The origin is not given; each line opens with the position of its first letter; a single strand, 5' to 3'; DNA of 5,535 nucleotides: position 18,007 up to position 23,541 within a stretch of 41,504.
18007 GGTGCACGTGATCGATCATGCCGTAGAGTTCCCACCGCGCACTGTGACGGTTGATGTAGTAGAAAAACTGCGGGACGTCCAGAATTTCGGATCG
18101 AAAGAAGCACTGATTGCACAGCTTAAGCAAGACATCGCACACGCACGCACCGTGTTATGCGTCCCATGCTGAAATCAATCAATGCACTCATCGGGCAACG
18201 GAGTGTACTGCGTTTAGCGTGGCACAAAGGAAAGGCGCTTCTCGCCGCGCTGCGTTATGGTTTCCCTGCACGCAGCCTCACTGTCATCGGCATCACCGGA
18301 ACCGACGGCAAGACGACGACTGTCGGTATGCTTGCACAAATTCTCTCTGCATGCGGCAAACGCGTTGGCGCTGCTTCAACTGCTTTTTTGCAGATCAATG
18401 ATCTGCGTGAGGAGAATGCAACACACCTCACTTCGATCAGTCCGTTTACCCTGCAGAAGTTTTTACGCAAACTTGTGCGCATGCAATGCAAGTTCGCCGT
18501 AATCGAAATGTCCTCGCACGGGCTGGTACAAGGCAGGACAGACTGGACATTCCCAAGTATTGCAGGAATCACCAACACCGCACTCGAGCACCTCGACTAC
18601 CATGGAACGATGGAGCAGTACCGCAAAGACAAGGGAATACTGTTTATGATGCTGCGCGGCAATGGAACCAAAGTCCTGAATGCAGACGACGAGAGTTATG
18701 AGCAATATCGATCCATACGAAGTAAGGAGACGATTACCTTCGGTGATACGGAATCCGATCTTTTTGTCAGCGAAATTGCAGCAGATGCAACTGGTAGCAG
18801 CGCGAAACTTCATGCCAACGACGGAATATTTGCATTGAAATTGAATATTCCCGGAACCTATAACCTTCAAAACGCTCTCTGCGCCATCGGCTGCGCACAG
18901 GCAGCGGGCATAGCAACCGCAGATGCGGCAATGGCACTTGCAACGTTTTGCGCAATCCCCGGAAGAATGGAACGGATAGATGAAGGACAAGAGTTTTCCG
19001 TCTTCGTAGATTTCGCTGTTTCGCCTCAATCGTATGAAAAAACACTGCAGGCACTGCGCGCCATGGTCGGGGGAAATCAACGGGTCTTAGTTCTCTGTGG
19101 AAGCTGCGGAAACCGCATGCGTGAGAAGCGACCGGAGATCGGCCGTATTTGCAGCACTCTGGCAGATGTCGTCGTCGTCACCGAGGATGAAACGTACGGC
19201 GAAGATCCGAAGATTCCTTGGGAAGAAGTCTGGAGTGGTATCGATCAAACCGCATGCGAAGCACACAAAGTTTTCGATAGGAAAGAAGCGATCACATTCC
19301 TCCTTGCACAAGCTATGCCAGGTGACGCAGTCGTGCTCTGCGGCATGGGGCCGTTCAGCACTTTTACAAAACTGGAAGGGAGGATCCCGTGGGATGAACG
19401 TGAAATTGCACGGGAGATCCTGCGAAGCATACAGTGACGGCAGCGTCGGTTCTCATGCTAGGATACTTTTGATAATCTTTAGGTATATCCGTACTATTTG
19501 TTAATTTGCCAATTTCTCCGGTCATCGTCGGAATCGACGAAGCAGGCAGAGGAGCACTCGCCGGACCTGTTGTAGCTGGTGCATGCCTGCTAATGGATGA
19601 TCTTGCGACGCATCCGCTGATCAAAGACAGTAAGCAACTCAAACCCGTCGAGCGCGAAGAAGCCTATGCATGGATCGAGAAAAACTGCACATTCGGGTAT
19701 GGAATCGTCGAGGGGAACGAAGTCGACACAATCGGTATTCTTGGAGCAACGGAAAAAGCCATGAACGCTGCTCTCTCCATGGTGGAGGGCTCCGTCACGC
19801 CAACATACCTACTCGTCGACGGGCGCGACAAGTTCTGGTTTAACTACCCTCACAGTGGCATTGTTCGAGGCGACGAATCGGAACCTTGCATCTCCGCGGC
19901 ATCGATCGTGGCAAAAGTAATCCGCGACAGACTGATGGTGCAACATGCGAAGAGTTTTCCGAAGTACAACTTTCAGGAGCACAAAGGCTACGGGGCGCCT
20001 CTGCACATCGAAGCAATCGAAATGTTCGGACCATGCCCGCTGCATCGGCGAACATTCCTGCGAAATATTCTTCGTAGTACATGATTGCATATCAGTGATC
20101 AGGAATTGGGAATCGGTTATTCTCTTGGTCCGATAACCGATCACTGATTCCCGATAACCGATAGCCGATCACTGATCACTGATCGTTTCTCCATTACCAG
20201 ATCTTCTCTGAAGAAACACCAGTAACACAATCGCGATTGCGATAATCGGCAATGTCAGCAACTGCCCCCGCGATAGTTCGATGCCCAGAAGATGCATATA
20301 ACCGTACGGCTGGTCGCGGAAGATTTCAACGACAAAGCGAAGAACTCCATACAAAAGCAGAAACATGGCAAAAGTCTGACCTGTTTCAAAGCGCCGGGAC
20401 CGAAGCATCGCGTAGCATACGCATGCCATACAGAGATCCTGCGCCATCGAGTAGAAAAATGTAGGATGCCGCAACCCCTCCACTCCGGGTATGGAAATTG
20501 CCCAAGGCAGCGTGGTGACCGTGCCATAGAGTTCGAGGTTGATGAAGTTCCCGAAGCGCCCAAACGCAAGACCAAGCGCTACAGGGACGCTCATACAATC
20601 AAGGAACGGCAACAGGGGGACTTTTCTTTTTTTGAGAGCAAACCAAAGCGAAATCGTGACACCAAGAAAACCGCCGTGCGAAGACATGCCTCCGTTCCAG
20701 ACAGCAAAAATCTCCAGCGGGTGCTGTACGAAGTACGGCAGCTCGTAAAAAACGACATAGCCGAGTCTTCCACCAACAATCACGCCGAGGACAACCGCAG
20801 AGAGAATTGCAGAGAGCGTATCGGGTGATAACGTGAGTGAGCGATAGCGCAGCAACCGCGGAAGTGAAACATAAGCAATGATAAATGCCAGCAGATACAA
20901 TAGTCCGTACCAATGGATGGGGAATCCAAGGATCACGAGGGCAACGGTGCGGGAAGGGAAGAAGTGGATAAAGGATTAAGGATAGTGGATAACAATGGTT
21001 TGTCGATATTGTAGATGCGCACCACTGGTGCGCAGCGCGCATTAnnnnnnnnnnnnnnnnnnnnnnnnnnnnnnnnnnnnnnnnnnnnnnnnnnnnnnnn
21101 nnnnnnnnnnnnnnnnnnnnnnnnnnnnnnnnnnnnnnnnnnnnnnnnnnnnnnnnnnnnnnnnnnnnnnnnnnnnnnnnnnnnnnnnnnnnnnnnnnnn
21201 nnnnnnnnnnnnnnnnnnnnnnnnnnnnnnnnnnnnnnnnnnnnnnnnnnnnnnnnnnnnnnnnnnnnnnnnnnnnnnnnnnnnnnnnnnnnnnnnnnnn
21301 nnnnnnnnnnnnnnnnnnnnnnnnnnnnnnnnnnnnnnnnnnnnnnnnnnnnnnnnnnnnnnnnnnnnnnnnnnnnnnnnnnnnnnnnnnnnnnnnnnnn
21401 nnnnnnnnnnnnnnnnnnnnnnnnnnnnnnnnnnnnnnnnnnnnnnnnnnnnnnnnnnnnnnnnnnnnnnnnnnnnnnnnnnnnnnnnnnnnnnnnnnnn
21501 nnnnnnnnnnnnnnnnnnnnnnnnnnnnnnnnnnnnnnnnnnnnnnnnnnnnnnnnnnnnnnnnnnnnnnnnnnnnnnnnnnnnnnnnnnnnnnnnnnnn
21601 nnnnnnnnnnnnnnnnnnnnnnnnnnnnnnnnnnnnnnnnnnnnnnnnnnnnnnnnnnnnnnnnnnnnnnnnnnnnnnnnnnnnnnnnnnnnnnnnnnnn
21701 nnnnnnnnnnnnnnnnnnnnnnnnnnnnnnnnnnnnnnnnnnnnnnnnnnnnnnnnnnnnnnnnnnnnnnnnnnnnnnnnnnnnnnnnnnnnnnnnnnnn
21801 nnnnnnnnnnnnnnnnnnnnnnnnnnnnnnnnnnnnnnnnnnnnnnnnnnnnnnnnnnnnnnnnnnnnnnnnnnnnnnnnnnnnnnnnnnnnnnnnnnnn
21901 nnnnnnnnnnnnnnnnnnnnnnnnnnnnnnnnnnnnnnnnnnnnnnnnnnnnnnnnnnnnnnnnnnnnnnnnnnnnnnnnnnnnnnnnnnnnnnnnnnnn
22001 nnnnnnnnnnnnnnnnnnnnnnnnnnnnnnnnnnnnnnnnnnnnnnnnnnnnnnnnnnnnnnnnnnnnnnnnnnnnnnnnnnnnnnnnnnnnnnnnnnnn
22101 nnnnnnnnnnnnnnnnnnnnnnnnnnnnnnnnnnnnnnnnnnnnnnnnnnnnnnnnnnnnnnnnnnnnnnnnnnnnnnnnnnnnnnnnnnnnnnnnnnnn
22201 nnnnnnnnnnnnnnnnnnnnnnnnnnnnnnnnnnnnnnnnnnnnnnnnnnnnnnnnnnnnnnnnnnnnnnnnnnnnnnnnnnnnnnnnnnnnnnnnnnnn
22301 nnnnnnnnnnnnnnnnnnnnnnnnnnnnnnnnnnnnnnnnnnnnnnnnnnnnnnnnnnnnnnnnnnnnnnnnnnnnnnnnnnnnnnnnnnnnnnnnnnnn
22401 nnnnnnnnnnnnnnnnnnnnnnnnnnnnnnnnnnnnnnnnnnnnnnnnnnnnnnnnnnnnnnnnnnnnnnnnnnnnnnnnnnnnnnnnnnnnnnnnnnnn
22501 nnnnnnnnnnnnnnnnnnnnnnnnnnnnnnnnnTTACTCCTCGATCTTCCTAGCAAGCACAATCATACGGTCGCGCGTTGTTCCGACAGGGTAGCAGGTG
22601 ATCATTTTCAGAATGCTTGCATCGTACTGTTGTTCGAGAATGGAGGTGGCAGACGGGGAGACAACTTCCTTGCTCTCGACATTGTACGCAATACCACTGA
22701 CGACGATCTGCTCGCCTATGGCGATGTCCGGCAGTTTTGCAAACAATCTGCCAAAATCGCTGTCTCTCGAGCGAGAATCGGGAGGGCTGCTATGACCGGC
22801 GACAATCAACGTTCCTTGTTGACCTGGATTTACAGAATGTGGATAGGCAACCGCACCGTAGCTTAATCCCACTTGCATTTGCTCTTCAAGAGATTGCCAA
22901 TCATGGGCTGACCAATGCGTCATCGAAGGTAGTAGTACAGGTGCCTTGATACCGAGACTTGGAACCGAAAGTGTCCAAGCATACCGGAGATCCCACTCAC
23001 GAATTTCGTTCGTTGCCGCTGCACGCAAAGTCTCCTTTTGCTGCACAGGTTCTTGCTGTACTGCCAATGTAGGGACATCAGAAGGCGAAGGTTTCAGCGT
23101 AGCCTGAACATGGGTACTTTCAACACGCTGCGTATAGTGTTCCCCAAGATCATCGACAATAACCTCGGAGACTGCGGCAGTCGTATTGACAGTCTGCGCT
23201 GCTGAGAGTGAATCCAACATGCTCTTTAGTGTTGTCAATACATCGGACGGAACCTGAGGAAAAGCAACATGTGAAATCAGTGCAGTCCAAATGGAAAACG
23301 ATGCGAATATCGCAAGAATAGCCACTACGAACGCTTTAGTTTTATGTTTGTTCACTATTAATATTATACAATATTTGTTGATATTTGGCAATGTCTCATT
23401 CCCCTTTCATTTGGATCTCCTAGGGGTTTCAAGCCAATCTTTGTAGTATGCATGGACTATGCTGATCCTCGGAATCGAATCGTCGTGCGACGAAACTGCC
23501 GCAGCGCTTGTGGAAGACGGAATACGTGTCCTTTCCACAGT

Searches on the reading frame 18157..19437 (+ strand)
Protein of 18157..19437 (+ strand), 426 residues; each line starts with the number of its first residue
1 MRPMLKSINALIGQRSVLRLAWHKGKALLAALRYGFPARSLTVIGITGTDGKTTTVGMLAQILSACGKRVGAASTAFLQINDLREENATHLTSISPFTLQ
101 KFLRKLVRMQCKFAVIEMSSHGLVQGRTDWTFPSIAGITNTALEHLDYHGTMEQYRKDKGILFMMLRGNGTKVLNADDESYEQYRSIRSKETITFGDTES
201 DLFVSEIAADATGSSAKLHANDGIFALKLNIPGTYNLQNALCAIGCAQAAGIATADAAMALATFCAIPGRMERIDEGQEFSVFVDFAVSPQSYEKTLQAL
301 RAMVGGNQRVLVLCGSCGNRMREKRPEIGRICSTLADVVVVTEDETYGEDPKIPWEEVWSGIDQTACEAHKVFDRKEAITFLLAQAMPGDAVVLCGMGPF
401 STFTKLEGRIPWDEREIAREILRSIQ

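Call 30: search_protein_families(library=pfam, proteins=[window:18157-19437:+], max_evalue=0.001)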
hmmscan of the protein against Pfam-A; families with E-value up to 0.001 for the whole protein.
window:18157-19437:+ (426 aa): 2 families
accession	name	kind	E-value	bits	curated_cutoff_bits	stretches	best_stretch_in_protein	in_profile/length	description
PF08245.18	Mur_ligase_M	-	1.9e-44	152.4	24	1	46-247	1-200/200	Mur ligase middle domain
PF02875.26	Mur_ligase_C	-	3.7e-23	83.2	28.4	1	269-397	1-126/127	Mur ligase, glutamate ligase domain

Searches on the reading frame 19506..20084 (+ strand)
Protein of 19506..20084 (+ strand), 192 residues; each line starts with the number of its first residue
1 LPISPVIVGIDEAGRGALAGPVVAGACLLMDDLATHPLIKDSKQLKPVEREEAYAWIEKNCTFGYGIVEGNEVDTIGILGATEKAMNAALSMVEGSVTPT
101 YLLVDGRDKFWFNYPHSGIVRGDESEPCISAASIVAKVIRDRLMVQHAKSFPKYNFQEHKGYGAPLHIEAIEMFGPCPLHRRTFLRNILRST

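Call 31: search_protein_families(library=pfam, proteins=[window:19506-20084:+], max_evalue=0.001)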
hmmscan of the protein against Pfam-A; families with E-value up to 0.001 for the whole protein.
window:19506-20084:+ (192 aa): 1 family
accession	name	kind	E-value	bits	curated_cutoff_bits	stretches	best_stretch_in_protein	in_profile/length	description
PF01351.25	RNase_HII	-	1.4e-28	100.6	25.8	1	8-185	1-197/199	Ribonuclease HII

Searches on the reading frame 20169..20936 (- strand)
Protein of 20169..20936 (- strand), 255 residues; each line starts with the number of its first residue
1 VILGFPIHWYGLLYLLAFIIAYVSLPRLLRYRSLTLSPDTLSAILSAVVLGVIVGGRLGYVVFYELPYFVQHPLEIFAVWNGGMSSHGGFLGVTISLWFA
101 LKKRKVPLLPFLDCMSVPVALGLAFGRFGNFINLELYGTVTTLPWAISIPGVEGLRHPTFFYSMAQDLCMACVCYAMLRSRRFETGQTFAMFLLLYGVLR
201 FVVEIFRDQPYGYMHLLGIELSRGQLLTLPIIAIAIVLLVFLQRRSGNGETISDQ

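Call 31: search_protein_families(library=pfam, proteins=[window:20169-20936:-], max_evalue=0.001)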
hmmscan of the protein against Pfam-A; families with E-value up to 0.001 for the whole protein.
window:20169-20936:- (255 aa): 1 family
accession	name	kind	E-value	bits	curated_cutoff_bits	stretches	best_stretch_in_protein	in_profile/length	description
PF01790.23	LGT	-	1.3e-66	224.8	24.9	1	4-240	7-239/240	Prolipoprotein diacylglyceryl transferase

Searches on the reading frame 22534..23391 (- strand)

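Call 31: search_protein_families(library=pfam, proteins=[window:22534-23391:-], max_evalue=0.001)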
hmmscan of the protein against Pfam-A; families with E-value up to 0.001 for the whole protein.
window:22534-23391:- (285 aa): 1 family
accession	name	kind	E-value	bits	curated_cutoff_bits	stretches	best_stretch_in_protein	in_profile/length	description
PF04203.18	Sortase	-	1.8e-18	66.9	26.6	1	141-282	1-124/125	Sortase domain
